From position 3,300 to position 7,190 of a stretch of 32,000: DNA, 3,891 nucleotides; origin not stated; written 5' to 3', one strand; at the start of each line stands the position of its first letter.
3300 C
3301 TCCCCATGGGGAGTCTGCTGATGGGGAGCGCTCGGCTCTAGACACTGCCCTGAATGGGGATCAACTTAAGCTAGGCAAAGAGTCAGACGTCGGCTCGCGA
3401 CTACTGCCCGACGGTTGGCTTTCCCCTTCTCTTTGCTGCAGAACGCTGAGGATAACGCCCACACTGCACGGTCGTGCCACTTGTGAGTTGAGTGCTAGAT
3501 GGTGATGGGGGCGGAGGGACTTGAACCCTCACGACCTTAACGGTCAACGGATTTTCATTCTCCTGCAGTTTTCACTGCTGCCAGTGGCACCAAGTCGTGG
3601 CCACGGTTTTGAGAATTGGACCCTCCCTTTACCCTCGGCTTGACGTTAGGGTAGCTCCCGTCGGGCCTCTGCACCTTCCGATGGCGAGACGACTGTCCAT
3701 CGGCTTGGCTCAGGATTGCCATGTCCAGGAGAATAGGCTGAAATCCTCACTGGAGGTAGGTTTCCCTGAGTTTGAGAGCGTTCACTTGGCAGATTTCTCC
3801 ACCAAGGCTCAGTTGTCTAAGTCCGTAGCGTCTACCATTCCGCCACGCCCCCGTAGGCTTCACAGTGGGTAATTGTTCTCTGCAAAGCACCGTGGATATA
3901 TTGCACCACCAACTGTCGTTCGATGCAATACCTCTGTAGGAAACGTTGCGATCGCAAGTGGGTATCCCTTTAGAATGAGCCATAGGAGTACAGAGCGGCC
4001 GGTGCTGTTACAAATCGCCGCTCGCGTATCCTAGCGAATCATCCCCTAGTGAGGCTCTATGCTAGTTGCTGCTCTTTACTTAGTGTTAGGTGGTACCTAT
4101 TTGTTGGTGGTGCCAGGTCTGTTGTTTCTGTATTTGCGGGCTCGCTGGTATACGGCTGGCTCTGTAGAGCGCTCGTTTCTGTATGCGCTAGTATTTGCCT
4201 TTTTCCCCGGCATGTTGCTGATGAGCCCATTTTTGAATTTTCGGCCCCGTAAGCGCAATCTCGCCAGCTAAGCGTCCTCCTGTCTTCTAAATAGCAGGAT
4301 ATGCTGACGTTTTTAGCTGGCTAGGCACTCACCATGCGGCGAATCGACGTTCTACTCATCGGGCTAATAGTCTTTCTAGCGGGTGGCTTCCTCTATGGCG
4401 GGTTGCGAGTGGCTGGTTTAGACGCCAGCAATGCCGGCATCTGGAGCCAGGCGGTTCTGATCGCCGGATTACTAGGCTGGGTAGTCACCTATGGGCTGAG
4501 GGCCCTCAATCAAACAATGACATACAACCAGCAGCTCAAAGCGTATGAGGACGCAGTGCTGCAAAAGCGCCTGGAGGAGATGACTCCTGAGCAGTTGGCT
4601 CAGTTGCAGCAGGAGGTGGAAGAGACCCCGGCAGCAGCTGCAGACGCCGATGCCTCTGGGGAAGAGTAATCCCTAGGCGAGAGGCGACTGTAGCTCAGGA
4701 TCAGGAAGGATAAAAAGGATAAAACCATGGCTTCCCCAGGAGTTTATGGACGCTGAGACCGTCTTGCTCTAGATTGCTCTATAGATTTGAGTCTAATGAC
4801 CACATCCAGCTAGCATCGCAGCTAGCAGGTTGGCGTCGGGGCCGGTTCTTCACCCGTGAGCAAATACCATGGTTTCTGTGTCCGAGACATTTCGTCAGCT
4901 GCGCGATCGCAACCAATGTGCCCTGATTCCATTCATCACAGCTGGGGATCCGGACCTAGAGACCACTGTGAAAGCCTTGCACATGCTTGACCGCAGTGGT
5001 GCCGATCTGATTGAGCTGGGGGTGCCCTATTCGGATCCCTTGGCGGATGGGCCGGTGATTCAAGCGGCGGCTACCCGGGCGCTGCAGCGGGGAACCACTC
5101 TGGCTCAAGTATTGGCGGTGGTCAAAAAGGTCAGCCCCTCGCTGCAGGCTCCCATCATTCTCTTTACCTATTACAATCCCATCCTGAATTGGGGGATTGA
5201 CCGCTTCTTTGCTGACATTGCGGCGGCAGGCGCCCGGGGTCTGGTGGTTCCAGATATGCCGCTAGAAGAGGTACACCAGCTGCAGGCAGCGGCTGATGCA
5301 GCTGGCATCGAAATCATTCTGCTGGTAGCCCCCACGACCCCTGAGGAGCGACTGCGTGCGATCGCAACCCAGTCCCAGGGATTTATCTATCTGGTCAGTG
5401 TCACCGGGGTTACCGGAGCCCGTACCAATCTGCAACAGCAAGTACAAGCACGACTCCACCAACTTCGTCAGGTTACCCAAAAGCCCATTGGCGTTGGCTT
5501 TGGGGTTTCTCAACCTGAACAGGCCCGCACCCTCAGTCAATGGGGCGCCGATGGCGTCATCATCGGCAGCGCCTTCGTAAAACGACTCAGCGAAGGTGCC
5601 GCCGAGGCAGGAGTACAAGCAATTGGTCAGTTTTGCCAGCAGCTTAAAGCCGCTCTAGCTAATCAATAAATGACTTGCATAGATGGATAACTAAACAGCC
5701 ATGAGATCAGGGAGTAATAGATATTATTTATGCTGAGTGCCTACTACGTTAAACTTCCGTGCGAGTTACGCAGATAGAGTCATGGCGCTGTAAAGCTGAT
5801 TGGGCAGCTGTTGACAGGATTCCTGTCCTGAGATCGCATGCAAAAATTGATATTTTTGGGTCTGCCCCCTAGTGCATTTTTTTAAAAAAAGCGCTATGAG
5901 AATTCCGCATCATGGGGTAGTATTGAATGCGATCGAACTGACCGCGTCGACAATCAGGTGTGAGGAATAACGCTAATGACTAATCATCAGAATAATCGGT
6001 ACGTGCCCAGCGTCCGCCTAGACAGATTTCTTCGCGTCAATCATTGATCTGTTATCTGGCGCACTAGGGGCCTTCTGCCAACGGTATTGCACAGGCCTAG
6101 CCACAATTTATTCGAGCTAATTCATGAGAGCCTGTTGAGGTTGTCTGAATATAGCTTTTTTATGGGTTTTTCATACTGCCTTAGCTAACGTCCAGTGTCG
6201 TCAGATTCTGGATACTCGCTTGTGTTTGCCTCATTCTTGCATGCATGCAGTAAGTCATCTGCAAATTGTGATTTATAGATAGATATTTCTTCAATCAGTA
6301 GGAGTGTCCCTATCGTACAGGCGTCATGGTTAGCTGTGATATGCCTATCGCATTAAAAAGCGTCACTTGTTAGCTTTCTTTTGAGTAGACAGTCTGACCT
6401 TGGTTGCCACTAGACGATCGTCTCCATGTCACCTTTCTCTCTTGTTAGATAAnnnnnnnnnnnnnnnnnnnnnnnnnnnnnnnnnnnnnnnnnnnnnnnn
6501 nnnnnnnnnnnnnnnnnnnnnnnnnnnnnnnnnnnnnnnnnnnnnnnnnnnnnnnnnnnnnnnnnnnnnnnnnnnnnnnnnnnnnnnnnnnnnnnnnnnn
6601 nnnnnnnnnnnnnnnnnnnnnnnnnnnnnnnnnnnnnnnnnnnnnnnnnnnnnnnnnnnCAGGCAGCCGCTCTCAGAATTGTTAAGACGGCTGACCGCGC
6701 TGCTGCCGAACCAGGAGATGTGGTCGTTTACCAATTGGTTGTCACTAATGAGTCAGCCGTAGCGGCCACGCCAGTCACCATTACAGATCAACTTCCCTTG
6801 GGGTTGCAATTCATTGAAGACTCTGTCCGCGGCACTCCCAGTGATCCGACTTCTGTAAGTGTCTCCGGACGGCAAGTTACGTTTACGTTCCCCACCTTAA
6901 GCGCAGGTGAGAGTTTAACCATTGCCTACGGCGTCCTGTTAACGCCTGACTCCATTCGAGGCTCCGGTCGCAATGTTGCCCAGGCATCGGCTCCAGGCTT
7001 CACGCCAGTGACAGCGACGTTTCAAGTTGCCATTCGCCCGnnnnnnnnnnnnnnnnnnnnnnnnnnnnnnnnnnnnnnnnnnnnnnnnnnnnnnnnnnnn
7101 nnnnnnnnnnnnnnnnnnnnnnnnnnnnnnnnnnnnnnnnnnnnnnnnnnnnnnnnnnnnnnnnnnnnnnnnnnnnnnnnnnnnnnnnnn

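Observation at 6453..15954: Four-gene operon of secreted DUF11 / giant beta-barrel / beta-helix-OmpA proteins: candidate undescribed surface-fibre assembly system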

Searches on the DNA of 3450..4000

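Call 90: search_rna_families(source=window, start=3450, end=4000, threshold=evalue, max_evalue=1)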
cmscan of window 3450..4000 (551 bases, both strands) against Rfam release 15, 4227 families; matches with E-value up to 1: 3.
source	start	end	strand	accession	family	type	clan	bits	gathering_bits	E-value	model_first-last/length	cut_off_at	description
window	3601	3828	-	RF00028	Intron_gpI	Intron;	-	59.3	50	1.5e-14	1-253/253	no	Group I catalytic intron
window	3514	3553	+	RF04351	Plastid-psbl-rps4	Cis-reg;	-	20.9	68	0.075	9-51/53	no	Plastid-psbl-rps4 3UTR RNA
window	3514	3530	-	RF00023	tmRNA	Gene;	CL00001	11.6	47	0.014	347-363/374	no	transfer-messenger RNA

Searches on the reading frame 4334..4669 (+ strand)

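Call 7: search_protein_families(library=pfam, proteins=[window:4334-4669:+], max_evalue=0.001)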
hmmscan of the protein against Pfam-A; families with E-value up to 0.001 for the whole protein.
window:4334-4669:+ (111 aa): 1 family
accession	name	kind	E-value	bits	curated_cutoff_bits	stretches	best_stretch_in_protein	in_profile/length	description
PF11460.13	DUF3007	-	7.7e-41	138.7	25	1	1-96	1-96/96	Protein of unknown function (DUF3007)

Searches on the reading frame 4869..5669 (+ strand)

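Call 7: search_protein_families(library=pfam, proteins=[window:4869-5669:+], max_evalue=0.001)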
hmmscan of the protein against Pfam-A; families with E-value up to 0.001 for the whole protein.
window:4869-5669:+ (266 aa): 3 families
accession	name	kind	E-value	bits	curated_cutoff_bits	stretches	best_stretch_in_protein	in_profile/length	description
PF00290.26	Trp_syntA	-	5e-95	317.8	27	1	8-262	1-257/259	Tryptophan synthase alpha chain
PF00977.27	His_biosynth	-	1.8e-06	28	23.6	1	158-240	31-109/228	Histidine biosynthesis protein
PF00834.25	Ribul_P_3_epim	-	0.00061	19.7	21.1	1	110-236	69-197/198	Ribulose-phosphate 3 epimerase family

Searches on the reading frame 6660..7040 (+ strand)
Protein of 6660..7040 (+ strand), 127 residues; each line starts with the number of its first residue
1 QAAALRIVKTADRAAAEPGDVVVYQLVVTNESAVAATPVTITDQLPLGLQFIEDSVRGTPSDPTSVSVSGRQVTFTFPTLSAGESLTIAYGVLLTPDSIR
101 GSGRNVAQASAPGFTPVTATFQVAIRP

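Call 48: search_solved_structures(query=window:6660-7040:+, max_evalue=1, show_alignments=1)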
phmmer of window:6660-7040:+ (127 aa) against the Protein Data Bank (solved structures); distinct sequences matched with E-value up to 1: 8.
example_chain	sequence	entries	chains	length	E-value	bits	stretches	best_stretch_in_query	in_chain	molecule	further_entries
9ifr_A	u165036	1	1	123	0.0046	20.2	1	5-119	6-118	OmpA-like domain-containing protein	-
7avh_A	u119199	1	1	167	0.017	18.3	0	37-80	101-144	LPXTG cell wall surface protein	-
44nx_B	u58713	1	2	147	0.54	13.5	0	63-98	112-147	Structural protein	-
4odm_A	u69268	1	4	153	0.6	13.4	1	45-92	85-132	Peptidyl-prolyl cis-trans isomerase SlyD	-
8y5u_A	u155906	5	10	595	0.61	13.4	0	21-107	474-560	Solute carrier family 13 member 1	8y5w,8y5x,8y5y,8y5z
8w6h_A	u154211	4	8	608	0.64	13.3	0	21-107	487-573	Solute carrier family 13 member 1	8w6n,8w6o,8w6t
7oxk_A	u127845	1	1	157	0.65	13.3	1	45-91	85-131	Peptidyl-prolyl cis-trans isomerase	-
3cgm_A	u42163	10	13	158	0.66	13.3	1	45-91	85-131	Peptidyl-prolyl cis-trans isomerase | Peptidyl-prolyl cis-trans isomerase SlyD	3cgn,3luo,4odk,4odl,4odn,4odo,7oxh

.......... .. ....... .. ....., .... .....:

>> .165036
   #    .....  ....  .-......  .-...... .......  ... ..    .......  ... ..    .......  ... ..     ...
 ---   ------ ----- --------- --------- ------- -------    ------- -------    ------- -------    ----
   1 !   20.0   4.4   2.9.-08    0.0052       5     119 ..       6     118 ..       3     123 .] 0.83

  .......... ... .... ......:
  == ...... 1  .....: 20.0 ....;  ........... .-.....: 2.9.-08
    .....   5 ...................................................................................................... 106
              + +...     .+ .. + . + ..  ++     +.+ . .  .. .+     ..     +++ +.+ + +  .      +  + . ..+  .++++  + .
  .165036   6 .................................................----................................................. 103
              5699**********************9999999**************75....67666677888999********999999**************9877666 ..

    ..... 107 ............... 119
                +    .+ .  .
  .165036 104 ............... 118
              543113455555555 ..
